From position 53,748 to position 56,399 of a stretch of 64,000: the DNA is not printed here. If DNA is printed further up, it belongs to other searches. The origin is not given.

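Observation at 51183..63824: Dual Mo-hydroxylase / multi-UbiD / cysteine-hydrolase supercluster: candidate undescribed pathway for N-heteroaromatic carboxylates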

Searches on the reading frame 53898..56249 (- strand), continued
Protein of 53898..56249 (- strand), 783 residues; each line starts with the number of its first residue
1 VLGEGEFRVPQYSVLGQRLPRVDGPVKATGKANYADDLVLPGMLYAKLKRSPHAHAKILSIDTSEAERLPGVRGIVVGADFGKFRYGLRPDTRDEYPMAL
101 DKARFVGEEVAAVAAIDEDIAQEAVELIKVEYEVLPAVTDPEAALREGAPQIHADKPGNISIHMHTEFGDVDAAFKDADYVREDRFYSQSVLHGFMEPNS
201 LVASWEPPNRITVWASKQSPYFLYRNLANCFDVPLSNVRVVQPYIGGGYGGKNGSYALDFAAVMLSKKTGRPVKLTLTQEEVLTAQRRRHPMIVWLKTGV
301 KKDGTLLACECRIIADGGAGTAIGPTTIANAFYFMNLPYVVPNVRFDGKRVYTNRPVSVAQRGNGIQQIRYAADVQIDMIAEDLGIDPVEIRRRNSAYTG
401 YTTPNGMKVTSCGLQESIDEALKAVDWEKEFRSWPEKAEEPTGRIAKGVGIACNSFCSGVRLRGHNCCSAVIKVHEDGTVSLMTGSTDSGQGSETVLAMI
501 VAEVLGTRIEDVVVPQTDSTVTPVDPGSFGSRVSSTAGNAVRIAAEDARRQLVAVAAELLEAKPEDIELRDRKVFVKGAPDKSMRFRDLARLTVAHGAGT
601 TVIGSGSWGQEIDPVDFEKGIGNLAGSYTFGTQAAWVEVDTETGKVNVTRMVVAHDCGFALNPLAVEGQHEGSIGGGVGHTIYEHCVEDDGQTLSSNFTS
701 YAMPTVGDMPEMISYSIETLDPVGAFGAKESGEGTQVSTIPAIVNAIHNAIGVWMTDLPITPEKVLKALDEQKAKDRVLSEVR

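Call 54: search_solved_structures(query=window:53898-56249:-, max_evalue=1e-78, show_alignments=5)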
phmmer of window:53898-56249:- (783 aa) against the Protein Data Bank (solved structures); distinct sequences matched with E-value up to 1e-78: 8.
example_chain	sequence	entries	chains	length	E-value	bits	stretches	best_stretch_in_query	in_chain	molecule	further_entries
1rm6_A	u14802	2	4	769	1.1e-158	533.5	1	8-774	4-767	4-hydroxybenzoyl-CoA reductase alpha subunit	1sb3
8uem_A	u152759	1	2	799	3.4e-94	320.2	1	18-770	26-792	Carbon monoxide dehydrogenase (Large chain), CoxL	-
1t3q_B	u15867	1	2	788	1.2e-85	292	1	22-772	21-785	quinoline 2-oxidoreductase large subunit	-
1n5w_B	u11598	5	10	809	8.4e-83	282.6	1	15-751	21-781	Carbon monoxide dehydrogenase large chain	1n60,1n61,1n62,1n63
7dqx_A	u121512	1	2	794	9.4e-83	282.4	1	14-767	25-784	6-hydroxypseudooxynicotine dehydrogenase complex subunit gamma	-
1zxi_B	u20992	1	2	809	1.1e-82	282.1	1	15-751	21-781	Carbon monoxide dehydrogenase large chain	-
3hrd_A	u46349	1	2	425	2.4e-80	274.4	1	11-423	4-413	Nicotinate dehydrogenase large molybdopterin subunit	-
1ffu_B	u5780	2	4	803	6.3e-79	269.8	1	27-772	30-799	CUTL, MOLYBDOPROTEIN OF CARBON MONOXIDE DEHYDROGENASE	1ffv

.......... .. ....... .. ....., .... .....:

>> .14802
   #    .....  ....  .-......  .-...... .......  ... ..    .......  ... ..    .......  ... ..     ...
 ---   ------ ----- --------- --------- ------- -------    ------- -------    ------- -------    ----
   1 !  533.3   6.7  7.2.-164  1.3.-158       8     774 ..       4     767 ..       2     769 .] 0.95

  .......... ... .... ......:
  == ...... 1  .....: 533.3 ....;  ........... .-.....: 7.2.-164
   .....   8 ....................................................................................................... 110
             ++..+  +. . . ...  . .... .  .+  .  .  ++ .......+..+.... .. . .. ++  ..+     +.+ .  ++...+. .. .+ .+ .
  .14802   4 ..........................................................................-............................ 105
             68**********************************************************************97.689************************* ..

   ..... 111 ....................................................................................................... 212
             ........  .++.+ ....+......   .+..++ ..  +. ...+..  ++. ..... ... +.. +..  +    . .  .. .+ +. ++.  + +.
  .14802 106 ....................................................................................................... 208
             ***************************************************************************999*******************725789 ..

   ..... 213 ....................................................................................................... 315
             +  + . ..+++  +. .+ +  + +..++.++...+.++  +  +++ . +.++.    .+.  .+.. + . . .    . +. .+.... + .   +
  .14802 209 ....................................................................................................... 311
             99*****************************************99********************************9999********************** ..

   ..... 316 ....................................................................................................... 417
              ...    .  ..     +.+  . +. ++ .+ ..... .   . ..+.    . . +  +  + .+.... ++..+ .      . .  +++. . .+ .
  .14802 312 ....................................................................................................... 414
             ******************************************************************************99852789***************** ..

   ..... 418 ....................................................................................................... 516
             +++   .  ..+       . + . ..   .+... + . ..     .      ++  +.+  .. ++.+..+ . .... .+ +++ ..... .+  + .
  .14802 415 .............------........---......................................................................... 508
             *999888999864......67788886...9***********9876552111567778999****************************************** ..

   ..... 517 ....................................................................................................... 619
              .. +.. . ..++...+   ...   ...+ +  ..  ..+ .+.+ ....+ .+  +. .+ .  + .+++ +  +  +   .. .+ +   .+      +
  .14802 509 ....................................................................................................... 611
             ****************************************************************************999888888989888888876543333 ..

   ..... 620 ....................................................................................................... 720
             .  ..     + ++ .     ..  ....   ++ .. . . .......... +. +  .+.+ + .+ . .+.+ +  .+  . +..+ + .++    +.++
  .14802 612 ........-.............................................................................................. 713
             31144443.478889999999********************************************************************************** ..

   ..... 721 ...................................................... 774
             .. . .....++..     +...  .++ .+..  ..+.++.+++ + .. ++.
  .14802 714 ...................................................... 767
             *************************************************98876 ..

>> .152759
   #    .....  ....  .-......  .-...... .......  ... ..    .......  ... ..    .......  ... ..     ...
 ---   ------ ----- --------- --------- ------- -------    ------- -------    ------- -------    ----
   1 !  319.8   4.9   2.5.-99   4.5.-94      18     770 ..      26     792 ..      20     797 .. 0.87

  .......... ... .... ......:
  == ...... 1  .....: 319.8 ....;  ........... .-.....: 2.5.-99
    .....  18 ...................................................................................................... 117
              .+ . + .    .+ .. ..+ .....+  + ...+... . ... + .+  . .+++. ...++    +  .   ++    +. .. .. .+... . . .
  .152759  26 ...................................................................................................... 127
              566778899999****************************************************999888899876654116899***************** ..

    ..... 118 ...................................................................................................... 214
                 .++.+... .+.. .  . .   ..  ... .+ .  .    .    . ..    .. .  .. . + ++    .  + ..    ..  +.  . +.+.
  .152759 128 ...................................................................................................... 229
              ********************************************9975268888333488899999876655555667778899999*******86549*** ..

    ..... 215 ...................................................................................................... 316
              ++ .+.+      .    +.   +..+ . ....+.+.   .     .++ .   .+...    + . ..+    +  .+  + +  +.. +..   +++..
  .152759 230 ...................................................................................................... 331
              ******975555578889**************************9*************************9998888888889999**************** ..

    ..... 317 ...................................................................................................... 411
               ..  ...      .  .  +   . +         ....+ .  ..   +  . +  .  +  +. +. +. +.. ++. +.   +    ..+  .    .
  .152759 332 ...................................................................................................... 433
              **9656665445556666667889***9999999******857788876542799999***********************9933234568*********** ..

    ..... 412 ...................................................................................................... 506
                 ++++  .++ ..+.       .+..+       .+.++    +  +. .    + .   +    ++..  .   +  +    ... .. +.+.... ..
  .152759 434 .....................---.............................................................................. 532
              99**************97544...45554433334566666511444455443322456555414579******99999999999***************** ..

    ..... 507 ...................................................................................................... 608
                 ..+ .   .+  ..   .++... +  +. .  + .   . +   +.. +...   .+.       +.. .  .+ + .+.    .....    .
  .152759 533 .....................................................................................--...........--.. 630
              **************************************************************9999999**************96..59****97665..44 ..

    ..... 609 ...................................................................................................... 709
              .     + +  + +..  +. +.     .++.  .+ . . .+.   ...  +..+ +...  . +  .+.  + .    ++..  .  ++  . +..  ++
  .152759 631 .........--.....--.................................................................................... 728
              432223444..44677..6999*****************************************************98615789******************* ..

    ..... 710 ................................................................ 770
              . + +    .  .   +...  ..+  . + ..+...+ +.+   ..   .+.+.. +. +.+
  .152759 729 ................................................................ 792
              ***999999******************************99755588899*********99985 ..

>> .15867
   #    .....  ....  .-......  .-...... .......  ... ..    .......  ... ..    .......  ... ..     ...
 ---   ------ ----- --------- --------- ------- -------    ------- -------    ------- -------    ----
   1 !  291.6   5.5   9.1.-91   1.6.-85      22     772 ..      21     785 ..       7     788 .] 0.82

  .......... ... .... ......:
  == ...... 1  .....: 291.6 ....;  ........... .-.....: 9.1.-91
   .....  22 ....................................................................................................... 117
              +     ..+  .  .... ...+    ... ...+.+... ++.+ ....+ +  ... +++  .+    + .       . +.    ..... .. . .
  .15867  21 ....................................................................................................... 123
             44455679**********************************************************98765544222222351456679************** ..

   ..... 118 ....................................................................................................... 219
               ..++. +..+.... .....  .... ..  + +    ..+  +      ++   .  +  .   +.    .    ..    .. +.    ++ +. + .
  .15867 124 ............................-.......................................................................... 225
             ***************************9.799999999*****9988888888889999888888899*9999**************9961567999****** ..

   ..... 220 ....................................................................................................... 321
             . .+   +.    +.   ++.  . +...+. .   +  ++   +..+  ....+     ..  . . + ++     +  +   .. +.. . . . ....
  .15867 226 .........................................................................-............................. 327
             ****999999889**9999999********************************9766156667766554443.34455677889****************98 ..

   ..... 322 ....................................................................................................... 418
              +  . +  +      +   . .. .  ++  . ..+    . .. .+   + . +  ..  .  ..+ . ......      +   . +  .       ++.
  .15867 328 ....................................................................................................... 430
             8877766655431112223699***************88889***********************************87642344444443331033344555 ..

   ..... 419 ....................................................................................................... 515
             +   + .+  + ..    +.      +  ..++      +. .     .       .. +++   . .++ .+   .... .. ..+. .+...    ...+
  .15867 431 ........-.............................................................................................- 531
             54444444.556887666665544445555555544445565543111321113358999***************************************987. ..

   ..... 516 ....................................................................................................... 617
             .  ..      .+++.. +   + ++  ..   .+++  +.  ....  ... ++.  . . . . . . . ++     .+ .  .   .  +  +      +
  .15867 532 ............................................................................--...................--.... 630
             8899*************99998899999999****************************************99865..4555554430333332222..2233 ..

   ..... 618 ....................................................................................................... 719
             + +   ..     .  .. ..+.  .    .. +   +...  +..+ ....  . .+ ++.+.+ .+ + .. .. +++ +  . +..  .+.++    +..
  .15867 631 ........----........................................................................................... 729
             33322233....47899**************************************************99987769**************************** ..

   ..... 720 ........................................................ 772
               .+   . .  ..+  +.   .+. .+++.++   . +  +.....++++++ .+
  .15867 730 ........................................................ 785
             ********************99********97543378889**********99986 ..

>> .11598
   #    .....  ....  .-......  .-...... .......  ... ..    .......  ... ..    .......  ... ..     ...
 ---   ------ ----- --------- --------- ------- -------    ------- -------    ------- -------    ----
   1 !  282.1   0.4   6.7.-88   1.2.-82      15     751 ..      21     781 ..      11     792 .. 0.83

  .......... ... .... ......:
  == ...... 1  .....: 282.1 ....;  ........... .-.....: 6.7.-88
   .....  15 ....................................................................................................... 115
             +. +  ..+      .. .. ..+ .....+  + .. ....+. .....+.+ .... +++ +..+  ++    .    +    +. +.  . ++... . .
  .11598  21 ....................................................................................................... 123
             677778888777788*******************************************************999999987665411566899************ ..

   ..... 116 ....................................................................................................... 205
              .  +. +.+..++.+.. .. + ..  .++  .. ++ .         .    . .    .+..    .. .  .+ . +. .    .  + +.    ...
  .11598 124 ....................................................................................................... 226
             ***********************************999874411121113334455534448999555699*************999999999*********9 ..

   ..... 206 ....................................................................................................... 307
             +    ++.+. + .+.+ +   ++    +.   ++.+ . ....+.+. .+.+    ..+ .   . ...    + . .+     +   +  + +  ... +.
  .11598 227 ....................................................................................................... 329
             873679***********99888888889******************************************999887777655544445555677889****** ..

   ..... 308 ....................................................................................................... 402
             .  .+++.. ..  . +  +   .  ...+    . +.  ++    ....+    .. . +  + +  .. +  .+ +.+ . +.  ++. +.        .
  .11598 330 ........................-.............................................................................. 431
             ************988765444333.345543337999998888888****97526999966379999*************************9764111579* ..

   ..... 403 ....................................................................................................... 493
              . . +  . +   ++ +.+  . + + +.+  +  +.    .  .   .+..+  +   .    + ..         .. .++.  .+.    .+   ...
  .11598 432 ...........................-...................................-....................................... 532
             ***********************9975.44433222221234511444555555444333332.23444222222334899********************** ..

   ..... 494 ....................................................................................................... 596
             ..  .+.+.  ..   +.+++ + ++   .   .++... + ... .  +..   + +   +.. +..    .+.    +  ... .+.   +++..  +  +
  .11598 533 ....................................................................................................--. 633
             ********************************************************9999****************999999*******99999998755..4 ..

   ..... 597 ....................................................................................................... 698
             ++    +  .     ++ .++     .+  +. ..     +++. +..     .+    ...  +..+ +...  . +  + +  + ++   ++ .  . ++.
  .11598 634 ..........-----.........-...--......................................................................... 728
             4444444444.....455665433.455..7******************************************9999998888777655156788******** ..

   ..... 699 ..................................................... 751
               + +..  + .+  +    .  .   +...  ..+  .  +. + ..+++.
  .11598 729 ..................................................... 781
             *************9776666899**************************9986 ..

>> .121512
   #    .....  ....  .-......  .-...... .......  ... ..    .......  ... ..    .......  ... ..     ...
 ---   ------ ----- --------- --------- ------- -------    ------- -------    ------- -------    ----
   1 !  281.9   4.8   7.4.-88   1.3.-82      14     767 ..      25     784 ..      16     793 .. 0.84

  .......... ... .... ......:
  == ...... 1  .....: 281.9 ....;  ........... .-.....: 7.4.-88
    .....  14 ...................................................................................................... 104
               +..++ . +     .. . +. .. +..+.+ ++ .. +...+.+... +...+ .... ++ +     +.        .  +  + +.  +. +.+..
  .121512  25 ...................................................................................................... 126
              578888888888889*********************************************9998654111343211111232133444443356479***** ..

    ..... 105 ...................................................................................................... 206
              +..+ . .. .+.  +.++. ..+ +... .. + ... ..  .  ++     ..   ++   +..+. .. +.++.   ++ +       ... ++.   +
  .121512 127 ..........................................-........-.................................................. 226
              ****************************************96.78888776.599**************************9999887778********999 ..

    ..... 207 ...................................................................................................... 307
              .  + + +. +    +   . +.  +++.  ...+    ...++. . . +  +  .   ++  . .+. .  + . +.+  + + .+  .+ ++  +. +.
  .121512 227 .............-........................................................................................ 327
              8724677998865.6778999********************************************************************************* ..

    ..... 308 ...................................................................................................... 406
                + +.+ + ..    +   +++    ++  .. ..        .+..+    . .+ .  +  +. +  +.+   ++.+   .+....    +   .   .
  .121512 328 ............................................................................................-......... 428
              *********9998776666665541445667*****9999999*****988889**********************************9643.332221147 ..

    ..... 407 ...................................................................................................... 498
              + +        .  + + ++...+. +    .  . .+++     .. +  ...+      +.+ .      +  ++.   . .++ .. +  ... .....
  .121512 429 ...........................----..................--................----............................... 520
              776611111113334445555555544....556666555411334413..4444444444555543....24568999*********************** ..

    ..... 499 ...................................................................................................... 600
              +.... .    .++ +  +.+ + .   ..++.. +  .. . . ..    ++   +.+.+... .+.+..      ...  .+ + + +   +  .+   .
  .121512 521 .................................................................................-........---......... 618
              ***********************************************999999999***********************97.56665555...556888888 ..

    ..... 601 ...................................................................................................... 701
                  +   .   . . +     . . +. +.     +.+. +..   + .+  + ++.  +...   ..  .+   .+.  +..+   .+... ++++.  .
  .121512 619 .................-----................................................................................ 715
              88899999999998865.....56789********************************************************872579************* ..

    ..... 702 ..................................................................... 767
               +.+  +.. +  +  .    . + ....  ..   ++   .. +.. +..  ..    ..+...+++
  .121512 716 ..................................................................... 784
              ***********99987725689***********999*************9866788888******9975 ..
